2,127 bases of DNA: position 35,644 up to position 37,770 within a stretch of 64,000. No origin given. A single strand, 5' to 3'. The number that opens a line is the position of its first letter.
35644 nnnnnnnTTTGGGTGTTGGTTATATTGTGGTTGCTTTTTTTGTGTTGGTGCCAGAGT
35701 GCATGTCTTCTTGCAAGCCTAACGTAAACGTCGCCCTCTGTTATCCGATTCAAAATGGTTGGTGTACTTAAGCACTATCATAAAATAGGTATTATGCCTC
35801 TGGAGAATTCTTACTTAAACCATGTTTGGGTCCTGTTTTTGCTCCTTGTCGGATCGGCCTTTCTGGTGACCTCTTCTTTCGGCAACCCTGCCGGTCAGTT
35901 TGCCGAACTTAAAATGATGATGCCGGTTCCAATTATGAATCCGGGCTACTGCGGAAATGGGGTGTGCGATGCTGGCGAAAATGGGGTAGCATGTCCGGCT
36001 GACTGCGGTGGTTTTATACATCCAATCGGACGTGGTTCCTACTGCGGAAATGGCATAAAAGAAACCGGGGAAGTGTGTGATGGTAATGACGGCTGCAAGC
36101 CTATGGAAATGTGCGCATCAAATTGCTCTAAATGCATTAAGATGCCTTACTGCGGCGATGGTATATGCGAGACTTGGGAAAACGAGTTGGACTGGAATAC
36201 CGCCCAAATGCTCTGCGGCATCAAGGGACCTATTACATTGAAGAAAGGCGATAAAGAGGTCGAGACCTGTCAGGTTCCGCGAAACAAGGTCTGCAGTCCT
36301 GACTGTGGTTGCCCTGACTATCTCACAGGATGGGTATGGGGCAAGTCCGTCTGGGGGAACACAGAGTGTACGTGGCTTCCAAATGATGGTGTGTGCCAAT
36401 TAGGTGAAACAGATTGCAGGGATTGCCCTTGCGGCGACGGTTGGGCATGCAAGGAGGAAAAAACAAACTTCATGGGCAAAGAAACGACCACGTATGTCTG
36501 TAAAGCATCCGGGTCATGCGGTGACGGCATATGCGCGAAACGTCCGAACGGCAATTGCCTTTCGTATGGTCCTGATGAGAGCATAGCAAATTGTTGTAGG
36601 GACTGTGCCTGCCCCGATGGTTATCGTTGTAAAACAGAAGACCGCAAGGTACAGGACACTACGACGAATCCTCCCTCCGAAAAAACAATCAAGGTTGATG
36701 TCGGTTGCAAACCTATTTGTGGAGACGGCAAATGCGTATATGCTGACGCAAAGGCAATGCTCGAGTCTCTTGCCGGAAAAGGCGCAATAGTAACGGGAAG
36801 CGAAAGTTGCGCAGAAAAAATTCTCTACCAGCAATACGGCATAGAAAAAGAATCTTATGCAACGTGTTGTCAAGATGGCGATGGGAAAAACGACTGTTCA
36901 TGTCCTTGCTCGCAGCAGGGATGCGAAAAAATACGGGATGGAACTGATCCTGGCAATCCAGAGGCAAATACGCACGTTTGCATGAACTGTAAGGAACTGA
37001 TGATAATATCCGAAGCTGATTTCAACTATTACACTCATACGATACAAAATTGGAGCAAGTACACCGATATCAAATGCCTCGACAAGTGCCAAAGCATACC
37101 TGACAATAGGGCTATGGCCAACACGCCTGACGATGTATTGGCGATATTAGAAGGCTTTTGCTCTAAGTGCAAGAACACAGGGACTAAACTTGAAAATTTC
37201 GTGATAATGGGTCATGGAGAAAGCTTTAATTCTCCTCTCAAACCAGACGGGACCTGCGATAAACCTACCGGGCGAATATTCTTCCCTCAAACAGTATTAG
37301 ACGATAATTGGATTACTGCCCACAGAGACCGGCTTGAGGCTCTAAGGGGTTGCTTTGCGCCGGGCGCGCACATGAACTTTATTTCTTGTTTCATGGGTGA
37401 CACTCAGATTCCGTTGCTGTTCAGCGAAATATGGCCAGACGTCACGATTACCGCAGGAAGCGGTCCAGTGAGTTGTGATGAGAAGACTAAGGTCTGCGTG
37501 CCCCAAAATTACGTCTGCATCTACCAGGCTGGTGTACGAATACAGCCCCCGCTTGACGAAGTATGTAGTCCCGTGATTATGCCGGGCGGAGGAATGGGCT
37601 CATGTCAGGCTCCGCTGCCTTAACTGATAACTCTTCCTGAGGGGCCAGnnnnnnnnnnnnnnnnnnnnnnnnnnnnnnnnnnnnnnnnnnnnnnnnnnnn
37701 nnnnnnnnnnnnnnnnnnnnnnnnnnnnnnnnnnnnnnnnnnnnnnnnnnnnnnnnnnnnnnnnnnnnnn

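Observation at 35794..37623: Secreted Cys-rich protein (>60 Cys) with CGDG/CGNG...E(E)CD repeats fused to a caspase-like His/Cys C-terminal module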

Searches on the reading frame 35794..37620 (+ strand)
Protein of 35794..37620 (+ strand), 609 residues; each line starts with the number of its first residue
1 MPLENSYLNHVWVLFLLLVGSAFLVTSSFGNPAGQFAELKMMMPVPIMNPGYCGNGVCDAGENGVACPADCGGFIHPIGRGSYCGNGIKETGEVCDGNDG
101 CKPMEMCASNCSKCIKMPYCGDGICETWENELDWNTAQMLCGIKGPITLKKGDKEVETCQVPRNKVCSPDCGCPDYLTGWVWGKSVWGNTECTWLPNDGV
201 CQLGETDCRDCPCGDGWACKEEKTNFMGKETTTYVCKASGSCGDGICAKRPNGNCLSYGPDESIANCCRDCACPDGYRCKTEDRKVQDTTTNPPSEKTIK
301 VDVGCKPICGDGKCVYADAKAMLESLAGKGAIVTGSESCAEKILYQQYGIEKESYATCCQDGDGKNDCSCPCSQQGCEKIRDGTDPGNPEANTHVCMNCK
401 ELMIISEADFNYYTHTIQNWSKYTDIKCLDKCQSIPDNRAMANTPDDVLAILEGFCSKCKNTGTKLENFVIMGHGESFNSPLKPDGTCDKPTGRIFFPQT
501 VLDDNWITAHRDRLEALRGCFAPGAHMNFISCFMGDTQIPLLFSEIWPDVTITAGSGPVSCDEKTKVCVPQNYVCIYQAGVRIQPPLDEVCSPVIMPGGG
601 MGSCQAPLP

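Call 4: search_protein_families(library=pfam, proteins=[window:35794-37620:+], max_evalue=10)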
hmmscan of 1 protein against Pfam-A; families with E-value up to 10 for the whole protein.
window:35794-37620:+ (609 aa): 0 families

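Call 5: search_protein_families(library=ncbifam, proteins=[window:35794-37620:+], max_evalue=10)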
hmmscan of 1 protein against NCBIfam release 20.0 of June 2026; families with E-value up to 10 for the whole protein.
window:35794-37620:+ (609 aa): 0 families

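Call 6: find_homologous_proteins(query=window:35794-37620:+, max_evalue=0.001)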
Query window:35794-37620:+ (609 aa): 2 proteins with E <= 0.001 among 2138 candidates.
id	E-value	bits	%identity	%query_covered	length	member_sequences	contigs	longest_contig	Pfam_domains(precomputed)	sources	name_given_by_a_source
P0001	0.0e+0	1475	100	100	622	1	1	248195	-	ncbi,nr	ncbi:Uncharacterised protein [uncultured archaeon]|nr:Uncharacterised protein [uncultured archaeon]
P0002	1.7e-126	442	46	85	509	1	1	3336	-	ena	-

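Call 7: search_solved_structures(query=window:35794-37620:+, max_evalue=10)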
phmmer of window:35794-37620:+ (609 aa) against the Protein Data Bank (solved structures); distinct sequences matched with E-value up to 10: 0.

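Call 9: find_encoding_contigs(protein=P0002, flank=5000)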
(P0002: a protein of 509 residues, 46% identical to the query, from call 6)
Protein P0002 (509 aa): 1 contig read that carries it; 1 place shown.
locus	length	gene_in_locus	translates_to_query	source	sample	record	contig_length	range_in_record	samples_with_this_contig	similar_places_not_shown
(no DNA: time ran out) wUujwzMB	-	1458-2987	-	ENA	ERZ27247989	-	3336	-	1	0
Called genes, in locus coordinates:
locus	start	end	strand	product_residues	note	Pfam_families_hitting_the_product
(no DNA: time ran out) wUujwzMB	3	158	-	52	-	?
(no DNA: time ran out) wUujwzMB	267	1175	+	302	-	PF01008:IF-2B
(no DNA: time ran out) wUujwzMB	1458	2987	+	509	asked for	-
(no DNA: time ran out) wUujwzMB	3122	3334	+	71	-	?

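Call 13: find_related_loci(query=A1, collection=genome_contigs, flank=8000)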
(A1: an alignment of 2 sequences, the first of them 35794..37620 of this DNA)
Query A1 (609 aa) in genome_contigs; peptide patterns used: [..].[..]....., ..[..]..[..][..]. (x = any residue, [..] = any of these).
142 stretches matched a pattern; 12 encode a relative of the query (tblastn E <= 1e-3); 12 distinct loci.
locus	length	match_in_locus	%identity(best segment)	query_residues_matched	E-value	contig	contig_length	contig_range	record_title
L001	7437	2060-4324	47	29-129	9e-11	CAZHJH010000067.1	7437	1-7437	MAG TPA_asm: uncultured Methanosarcinales archaeon isolate SRP050083_co7_604 genome assembly, contig: NODE_10358_length_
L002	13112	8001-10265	47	29-129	9e-11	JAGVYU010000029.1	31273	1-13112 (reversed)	Candidatus Woesearchaeota archaeon isolate RIFCSPHIGHO2_01_FULL_47_16 rifcsphigho2_01_scaffold_12783, whole genome shotg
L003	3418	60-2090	60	18-129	5e-9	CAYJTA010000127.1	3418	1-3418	MAG TPA_asm: uncultured archaeon isolate ERP125453_co1_278 genome assembly, contig: NODE_39971_length_3418_cov_7.034196,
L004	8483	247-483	39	53-124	7e-7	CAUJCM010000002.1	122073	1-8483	MAG: Patescibacteria group bacterium isolate KLAP129 genome assembly, contig: KLAP129_422804, whole genome shotgun seque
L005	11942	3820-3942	56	80-118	1e-6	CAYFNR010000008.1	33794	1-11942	MAG TPA_asm: Candidatus Woesearchaeota archaeon isolate ERP019367_co1_97 genome assembly, contig: NODE_1280_length_33794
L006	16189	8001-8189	58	50-129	1e-6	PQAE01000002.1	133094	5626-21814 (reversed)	MAG: Parcubacteria group bacterium isolate FeB_17 contig_3752, whole genome shotgun sequence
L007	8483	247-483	36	53-124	2e-6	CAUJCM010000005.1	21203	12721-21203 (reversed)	MAG: Patescibacteria group bacterium isolate KLAP129 genome assembly, contig: KLAP129_58289, whole genome shotgun sequen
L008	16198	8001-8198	42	82-138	4e-5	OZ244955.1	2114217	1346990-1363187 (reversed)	MAG: Rickettsiales bacterium isolate 351a7792-30f9-4e5e-aadd-1944ae5c27b2 genome assembly, chromosome: 1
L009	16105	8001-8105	51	81-116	6e-5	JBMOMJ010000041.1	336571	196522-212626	MAG: Myxococcota bacterium isolate Betzabe_MAG047 MAG047_41, whole genome shotgun sequence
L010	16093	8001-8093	45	82-121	1e-4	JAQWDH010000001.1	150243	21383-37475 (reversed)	MAG: Patescibacteria group bacterium isolate STF2_47 NODE_89_length_150243_cov_8.582083_Sandtown_F2, whole genome shotgu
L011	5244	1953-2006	83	82-99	1e-4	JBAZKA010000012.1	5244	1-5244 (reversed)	MAG: Patescibacteria group bacterium isolate SO_2017_LW4_132 scaffold_30979_c1_LW137-91_2017, whole genome shotgun seque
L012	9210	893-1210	31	25-129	2e-4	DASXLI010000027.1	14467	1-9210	MAG TPA_asm: Candidatus Binatia bacterium isolate SMAG_U5298 k141_2405421, whole genome shotgun sequence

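Call 20: search_protein_families(library=pfam, proteins=[P0002], max_evalue=10)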
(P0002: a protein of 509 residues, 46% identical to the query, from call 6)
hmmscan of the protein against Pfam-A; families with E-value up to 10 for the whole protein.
P0002 (509 aa): 0 families

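Call 29: find_encoding_contigs(protein=P0001, flank=3000, max_places=3)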
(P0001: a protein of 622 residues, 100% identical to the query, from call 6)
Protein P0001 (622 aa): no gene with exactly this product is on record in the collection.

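Call 46: search_protein_families(library=ncbifam, proteins=[L002:8001-10265:+], max_evalue=10)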
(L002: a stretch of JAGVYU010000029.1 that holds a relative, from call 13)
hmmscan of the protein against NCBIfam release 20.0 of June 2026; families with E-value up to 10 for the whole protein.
L002:8001-10265:+ (755 aa): 5 families
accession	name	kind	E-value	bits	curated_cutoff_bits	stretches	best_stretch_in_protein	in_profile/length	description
NF011457.0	PRK14875.1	equivalog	1.7e-05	23.9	307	1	356-526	65-216/372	acetoin dehydrogenase dihydrolipoyllysine-residue acetyltransferase subunit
TIGR01738.1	bioH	equivalog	0.019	14.6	206.95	1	447-525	5-82/245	pimeloyl-ACP methyl ester esterase BioH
NF041096.1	esterase_EstD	equivalog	0.033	13.2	600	1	490-525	225-258/421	esterase EstD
NF007954.0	PRK10673.1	equivalog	0.075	12.3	399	1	445-522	15-95/255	esterase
NF047388.1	SA1320_fam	subfamily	0.084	11.3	230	1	460-524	13-67/644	SA1320 family protein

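Call 47: search_protein_families(library=pfam, proteins=[L002:8001-10265:+], max_evalue=10)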
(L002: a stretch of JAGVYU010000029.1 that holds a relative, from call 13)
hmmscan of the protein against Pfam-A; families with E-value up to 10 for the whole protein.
L002:8001-10265:+ (755 aa): 12 families
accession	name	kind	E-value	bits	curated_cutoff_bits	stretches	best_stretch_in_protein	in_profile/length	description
PF24096.1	DUF7379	-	7.3e-07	29.8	33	1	450-575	2-129/191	Domain of unknown function (DUF7379)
PF12697.13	Abhydrolase_6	-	1.7e-06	29.3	26.3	1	449-568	1-107/217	Alpha/beta hydrolase family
PF05057.20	DUF676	-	6e-06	26.3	20.3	1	493-550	63-117/217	Putative serine esterase (DUF676)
PF00561.26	Abhydrolase_1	-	0.00058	20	25.8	1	448-594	2-144/245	alpha/beta hydrolase fold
PF07819.20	PGAP1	-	0.0024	18.1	24.3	1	495-561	78-134/233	PGAP1-like alpha/beta domain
PF12146.15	Hydrolase_4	-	0.004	16.9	27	1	491-526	60-94/239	Serine aminopeptidase, S33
PF05728.18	UPF0227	-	0.0054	17.1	21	1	449-523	2-74/187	Uncharacterised protein family (UPF0227)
PF23274.1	DUF7077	-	0.022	15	27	1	296-375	24-97/122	Domain of unknown function (DUF7077)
PF01674.24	Lipase_2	-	0.029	14.4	20.3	1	508-575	75-142/219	Lipase (class 2)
PF12695.13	Abhydrolase_5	-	0.067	13.4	27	1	458-527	11-76/164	Alpha/beta hydrolase family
PF01337.24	Barstar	-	0.24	11.8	23.4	1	461-508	37-85/96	Barstar (barnase inhibitor)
PF06821.19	Ser_hydrolase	-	0.3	11.4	22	1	496-527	43-74/172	Serine hydrolase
